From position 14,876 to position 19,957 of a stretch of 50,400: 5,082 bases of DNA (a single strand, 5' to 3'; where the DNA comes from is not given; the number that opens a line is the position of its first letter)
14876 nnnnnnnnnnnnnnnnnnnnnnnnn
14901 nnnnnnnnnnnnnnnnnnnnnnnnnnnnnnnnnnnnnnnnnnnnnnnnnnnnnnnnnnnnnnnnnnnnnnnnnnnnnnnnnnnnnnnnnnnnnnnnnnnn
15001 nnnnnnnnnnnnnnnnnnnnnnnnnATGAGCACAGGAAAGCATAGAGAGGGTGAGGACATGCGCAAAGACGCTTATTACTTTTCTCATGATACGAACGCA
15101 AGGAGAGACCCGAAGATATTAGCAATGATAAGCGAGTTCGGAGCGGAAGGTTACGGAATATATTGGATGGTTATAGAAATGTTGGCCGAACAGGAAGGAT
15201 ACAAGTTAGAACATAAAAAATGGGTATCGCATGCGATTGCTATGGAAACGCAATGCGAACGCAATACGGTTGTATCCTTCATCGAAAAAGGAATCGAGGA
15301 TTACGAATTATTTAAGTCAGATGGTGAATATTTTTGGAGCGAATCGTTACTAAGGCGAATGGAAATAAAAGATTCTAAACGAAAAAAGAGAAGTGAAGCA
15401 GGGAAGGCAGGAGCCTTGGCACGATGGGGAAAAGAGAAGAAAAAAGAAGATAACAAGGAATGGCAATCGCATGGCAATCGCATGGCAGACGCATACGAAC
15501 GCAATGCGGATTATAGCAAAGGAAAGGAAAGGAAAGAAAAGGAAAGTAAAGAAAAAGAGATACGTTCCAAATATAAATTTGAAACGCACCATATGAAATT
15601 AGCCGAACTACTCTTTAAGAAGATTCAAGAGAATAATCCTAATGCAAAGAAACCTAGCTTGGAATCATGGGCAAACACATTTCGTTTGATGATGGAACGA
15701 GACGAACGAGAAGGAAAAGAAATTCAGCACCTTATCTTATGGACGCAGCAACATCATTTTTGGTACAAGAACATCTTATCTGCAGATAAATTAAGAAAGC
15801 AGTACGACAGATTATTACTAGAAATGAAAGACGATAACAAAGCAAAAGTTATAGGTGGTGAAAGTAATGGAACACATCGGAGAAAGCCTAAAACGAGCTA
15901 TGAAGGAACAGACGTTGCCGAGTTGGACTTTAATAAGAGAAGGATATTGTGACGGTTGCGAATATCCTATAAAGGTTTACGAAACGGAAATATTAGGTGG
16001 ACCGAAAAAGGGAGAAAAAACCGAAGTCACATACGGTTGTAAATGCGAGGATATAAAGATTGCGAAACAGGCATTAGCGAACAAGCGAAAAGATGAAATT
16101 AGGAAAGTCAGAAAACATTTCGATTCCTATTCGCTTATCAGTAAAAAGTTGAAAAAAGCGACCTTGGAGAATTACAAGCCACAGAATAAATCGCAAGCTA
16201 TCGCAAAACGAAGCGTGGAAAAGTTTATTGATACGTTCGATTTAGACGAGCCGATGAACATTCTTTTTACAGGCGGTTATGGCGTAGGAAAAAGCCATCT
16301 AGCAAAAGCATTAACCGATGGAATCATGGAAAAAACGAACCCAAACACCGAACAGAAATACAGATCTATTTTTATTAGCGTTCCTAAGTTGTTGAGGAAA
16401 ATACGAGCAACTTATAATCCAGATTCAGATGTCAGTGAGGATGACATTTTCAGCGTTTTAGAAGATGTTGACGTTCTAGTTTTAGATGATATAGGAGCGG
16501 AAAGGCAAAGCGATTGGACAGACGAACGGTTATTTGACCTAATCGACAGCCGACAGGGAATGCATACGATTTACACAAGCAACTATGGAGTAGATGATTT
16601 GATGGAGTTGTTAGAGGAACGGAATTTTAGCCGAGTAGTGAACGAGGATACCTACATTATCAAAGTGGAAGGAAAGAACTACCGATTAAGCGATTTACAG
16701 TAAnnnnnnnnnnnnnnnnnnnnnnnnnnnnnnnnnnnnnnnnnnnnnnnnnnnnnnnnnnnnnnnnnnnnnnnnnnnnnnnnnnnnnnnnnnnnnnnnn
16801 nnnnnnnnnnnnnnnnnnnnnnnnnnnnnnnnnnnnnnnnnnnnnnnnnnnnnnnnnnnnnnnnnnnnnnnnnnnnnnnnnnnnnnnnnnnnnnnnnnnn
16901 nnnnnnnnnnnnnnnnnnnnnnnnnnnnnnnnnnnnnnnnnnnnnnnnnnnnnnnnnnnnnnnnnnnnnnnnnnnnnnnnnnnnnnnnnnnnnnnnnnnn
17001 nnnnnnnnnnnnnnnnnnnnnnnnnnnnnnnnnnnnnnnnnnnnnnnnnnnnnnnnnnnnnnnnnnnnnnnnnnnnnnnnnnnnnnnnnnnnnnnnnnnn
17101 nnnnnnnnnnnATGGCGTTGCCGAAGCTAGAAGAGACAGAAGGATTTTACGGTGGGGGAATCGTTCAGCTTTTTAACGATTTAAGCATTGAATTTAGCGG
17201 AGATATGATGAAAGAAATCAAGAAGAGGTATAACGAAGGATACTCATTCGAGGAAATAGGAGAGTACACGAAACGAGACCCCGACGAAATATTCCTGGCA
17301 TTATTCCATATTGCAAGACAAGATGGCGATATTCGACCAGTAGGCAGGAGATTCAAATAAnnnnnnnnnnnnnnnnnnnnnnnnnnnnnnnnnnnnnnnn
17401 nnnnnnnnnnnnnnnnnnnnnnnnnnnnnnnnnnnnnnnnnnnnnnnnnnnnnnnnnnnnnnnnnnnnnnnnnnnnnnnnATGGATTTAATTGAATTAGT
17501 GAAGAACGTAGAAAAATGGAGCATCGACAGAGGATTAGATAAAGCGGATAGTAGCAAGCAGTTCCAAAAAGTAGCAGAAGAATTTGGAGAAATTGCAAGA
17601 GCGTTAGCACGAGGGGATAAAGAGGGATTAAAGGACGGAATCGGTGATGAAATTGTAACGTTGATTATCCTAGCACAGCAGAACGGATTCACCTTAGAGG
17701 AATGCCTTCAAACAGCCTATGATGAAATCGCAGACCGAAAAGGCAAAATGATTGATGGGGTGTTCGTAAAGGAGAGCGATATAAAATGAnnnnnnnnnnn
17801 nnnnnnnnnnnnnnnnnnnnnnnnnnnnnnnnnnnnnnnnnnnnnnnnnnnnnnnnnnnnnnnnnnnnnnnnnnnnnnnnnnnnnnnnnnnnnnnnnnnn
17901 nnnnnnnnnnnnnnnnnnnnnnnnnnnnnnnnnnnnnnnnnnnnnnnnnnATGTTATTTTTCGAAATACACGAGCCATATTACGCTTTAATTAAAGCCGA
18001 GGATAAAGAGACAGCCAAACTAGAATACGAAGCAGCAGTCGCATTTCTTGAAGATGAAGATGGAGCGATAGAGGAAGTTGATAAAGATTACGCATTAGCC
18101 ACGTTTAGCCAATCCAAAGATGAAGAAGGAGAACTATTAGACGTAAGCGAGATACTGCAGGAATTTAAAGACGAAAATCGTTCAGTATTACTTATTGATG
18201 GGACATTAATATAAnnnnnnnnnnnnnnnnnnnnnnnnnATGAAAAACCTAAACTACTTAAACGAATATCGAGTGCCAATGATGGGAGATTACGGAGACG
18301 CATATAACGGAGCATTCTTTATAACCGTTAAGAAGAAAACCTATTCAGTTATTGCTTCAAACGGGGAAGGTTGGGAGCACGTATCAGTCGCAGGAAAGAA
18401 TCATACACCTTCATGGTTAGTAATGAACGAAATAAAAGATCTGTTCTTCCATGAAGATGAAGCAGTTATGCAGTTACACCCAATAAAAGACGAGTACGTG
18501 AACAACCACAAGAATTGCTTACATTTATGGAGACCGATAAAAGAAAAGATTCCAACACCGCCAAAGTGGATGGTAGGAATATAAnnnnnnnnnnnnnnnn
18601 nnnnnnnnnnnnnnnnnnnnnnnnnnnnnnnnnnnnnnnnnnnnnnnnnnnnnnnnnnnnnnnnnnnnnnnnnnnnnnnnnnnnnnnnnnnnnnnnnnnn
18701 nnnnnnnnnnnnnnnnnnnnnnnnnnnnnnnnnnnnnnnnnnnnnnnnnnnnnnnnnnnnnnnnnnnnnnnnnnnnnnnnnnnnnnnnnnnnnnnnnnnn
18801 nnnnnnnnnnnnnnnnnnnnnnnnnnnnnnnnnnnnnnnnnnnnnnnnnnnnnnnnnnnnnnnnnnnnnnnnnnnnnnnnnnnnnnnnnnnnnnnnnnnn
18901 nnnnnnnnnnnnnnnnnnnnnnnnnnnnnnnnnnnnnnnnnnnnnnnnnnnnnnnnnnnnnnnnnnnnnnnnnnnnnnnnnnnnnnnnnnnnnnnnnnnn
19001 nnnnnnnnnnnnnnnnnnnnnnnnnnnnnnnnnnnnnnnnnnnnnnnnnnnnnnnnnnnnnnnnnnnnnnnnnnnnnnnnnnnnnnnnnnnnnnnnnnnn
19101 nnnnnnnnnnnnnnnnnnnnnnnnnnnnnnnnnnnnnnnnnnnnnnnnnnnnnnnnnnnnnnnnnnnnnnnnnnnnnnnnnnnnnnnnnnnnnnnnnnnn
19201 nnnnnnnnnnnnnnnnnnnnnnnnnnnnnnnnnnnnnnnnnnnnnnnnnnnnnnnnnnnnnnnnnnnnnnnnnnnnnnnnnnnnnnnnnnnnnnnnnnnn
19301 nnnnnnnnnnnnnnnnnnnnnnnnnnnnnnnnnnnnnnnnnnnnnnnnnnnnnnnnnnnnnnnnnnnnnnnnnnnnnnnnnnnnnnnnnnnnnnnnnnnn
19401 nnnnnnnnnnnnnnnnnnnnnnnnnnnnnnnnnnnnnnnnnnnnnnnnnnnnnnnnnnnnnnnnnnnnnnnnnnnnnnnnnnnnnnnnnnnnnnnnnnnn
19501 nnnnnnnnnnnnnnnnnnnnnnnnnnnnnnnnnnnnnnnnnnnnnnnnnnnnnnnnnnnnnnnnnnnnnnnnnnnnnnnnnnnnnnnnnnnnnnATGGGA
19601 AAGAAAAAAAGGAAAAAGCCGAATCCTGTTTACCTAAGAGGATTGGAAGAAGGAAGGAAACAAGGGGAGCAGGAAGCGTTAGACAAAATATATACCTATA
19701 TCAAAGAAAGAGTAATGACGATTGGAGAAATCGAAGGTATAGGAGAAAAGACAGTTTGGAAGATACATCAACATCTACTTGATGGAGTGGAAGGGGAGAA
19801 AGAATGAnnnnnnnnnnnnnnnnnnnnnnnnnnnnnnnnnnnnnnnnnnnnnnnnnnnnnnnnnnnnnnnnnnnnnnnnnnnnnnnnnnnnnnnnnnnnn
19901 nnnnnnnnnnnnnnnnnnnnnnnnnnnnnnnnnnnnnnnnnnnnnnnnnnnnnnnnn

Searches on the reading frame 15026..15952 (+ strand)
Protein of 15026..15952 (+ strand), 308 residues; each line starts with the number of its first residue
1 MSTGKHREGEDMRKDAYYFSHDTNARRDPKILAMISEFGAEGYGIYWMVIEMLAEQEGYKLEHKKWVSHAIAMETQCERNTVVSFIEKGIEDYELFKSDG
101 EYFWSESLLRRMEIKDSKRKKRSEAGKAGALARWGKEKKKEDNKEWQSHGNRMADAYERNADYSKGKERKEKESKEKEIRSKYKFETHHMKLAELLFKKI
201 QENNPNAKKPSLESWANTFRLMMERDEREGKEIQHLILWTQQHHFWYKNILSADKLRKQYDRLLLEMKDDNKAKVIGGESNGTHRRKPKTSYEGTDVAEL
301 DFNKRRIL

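Call 8: search_protein_families(library=pfam, proteins=[window:15026-15952:+], max_evalue=0.01)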
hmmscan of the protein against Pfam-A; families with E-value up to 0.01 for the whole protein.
window:15026-15952:+ (308 aa): 1 family
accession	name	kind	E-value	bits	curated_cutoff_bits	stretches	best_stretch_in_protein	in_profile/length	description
PF14297.12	Lin1244_N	-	2.8e-16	60.5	25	1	18-107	1-94/95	Lin1244/Lin1753-like, N-terminal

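Call 52: search_protein_families(library=phrogs, proteins=[window:15026-15952:+], max_evalue=0.001)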
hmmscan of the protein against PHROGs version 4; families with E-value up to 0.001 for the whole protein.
window:15026-15952:+ (308 aa): 13 families
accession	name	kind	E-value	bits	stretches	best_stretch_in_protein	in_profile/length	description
phrog_2562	-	DNA, RNA and nucleotide metabolism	3.4e-36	126.4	1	12-221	5-223/290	replication initiation protein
phrog_2514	-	DNA, RNA and nucleotide metabolism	6.7e-35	121.7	1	134-276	107-251/270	DnaD-like helicase loader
phrog_4880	-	DNA, RNA and nucleotide metabolism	3.5e-31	109.7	1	115-274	114-267/304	replisome organizer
phrog_391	-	DNA, RNA and nucleotide metabolism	1.8e-27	97.7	1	134-274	123-274/298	replication initiation O-like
phrog_2357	-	unknown function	3.1e-25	89.5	1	178-272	7-102/124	-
phrog_277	-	DNA, RNA and nucleotide metabolism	6.9e-18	66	1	129-293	140-308/318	replication initiation O-like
phrog_9773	-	DNA, RNA and nucleotide metabolism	1.9e-13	51.7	1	152-277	164-284/288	replication initiation O-like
phrog_22834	-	unknown function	1.9e-13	51.4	1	116-269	97-238/310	-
phrog_20981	-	unknown function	9.4e-11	42.9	1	18-162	3-152/293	-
phrog_38715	-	unknown function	2.8e-09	38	1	16-155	3-136/269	-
phrog_24189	-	unknown function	1.2e-08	36.3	1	17-79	17-80/151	-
phrog_2149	-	DNA, RNA and nucleotide metabolism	0.00013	22.9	1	138-279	137-274/289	replication initiation protein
phrog_20437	-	DNA, RNA and nucleotide metabolism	0.00096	19.8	0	16-184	9-180/212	DNA replication initiation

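Call 88: search_protein_families(library=ncbifam, proteins=[window:15026-15952:+], max_evalue=0.01)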
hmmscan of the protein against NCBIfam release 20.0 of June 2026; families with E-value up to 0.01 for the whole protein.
window:15026-15952:+ (308 aa): 0 families

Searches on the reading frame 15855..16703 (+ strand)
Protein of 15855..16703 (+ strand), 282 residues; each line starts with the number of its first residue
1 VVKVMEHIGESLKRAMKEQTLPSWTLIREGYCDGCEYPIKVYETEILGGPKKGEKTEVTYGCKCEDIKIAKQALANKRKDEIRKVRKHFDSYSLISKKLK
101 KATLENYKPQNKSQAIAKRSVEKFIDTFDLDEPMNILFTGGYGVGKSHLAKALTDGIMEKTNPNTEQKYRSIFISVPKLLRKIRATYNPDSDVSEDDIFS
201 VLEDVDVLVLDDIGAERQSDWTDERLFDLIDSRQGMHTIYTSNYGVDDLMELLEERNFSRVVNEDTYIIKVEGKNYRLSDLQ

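Call 8: search_protein_families(library=pfam, proteins=[window:15855-16703:+], max_evalue=0.01)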
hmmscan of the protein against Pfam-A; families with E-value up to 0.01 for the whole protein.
window:15855-16703:+ (282 aa): 5 families
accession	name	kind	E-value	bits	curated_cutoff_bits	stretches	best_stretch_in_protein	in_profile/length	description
PF01695.23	IstB_IS21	-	2.9e-13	50.3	24.1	1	83-278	43-232/238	IstB-like ATP binding protein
PF00308.24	Bac_DnaA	-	2.7e-05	24.9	23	1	135-232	36-125/162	Bacterial DnaA ATPAse domain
PF00910.28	RNA_helicase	-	0.00022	22.1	21.5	1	136-224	1-68/105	RNA helicase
PF24389.1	ORC-CDC6-like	-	0.0024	17.1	27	1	119-179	15-83/571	ORC-CDC6-like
PF00004.35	AAA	-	0.0054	17.6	21.2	1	136-254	1-119/131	ATPase family associated with various cellular activities (AAA)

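Call 52: search_protein_families(library=phrogs, proteins=[window:15855-16703:+], max_evalue=0.001)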
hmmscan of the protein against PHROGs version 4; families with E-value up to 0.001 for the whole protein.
window:15855-16703:+ (282 aa): 5 families
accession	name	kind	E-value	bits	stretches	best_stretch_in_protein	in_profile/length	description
phrog_50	-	DNA, RNA and nucleotide metabolism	5.5e-63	214.9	1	4-281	240-514/570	DnaC-like helicase loader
phrog_3277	-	DNA, RNA and nucleotide metabolism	1.2e-31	110.8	1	132-279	9-155/168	DnaC-like helicase loader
phrog_26922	-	DNA, RNA and nucleotide metabolism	5.8e-15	56.7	1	198-276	5-85/92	DnaC-like helicase loader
phrog_15321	-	unknown function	3.5e-12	47.3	1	201-278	4-89/93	-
phrog_168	-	DNA, RNA and nucleotide metabolism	9.4e-07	29.8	1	103-246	11-141/314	clamp loader of DNA polymerase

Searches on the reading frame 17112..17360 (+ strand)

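Call 95: search_protein_families(library=pfam, proteins=[window:17112-17360:+], max_evalue=0.01)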
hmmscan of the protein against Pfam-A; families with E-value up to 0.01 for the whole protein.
window:17112-17360:+ (82 aa): 1 family
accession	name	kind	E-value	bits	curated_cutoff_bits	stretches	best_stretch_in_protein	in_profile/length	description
PF13936.12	HTH_38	-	0.0024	18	27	1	35-57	12-34/44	Helix-turn-helix domain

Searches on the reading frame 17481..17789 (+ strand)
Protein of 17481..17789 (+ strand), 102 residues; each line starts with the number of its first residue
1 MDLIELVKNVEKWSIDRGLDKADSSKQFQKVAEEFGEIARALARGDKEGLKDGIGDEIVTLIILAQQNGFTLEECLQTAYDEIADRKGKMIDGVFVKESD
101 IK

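Call 95: search_protein_families(library=pfam, proteins=[window:17481-17789:+], max_evalue=0.01)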
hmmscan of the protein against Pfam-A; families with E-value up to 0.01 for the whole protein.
window:17481-17789:+ (102 aa): 3 families
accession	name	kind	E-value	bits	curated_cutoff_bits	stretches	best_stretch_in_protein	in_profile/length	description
PF03819.22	MazG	-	1.4e-07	32.1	22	1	29-87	8-70/74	MazG nucleotide pyrophosphohydrolase domain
PF01503.22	PRA-PH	-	4.9e-05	24.1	21.3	1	22-78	27-81/86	Phosphoribosyl-ATP pyrophosphohydrolase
PF12643.12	MazG-like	-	0.00016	22.3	27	1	35-79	19-62/85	MazG-like family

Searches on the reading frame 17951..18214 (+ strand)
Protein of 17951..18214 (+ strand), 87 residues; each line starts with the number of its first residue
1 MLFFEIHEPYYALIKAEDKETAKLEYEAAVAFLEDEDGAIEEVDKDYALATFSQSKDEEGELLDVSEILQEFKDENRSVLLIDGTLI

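Call 95: search_protein_families(library=pfam, proteins=[window:17951-18214:+], max_evalue=0.01)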
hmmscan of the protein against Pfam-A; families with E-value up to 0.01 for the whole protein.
window:17951-18214:+ (87 aa): 1 family
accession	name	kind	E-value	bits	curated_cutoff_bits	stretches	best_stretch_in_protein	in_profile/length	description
PF06810.17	Phage_scaffold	-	0.0098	16.3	35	0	16-76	83-145/170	Phage capsid assembly scaffolding protein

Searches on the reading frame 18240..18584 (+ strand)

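Call 95: search_protein_families(library=pfam, proteins=[window:18240-18584:+], max_evalue=0.01)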
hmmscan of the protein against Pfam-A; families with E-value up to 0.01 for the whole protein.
window:18240-18584:+ (114 aa): 1 family
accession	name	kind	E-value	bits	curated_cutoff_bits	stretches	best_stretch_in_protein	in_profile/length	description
PF24746.1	DUF7694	-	8.6e-26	90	27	1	37-100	1-65/66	Domain of unknown function (DUF7694)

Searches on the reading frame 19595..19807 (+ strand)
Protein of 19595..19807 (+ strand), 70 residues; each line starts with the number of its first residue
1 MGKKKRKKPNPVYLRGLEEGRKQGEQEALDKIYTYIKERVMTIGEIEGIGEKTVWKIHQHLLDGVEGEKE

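Call 95: search_protein_families(library=pfam, proteins=[window:19595-19807:+], max_evalue=0.01)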
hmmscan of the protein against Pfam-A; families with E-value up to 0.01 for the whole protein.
window:19595-19807:+ (70 aa): 1 family
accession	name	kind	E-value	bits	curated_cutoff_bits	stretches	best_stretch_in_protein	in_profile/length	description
PF09811.14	Yae1_N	-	0.0043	17.2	27.5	1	13-49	2-38/39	Essential protein Yae1, N terminal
